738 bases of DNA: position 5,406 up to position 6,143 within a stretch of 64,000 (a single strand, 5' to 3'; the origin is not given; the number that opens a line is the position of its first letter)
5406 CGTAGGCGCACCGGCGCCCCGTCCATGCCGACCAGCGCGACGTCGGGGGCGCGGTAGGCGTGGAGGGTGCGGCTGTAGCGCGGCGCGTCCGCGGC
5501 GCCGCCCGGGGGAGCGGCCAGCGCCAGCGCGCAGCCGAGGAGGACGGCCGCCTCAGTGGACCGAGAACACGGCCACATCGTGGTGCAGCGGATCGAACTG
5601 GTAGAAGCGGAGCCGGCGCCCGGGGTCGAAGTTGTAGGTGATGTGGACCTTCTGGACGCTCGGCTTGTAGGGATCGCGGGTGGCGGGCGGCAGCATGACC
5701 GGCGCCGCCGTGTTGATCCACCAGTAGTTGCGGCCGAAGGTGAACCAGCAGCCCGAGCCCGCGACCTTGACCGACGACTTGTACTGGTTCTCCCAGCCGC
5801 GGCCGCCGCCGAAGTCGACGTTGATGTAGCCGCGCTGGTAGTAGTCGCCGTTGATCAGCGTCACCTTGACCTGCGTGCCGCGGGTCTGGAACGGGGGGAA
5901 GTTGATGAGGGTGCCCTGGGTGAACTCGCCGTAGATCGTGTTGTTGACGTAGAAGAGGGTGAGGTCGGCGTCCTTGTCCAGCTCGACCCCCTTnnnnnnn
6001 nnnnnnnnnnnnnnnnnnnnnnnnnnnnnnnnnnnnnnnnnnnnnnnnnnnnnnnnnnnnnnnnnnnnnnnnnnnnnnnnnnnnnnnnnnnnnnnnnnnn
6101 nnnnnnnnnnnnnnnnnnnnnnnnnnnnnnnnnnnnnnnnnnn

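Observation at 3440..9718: Copper operon: Tat multicopper oxidase followed by two atypical SCO-domain fusion proteins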

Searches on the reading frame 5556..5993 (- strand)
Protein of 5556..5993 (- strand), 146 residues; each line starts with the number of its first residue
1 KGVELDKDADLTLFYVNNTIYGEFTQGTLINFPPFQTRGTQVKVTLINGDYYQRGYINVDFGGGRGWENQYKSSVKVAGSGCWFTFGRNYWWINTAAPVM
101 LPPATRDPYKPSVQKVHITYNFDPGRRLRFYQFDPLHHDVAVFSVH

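Call 69: predict_structure(alignment_id=A3)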
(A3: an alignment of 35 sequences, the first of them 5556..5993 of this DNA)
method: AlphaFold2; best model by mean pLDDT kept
length: 146 residues; sequences in the alignment: 35
mean_pLDDT: 72.7   pTM: 0.72
mean pLDDT of the five models: 72.7, 72.4, 72.2, 72.3, 70.2
residues with pLDDT >= 90: 30; 70-90: 59; 50-70: 34; < 50: 23
segments of 3 or more residues with pLDDT < 50: 66-85
pLDDT, mean of each block of 10 residues (from residue 1): 78 86 69 70 91 88 51 37 49 85 94 91 65 68 68
secondary structure, 60 per line:
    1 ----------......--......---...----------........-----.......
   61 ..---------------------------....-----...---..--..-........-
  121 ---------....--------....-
elements in order: E11-16 E19-24 E41-48 E54-62 E90-93 E99-101 E112-119 E130-133 E142-145
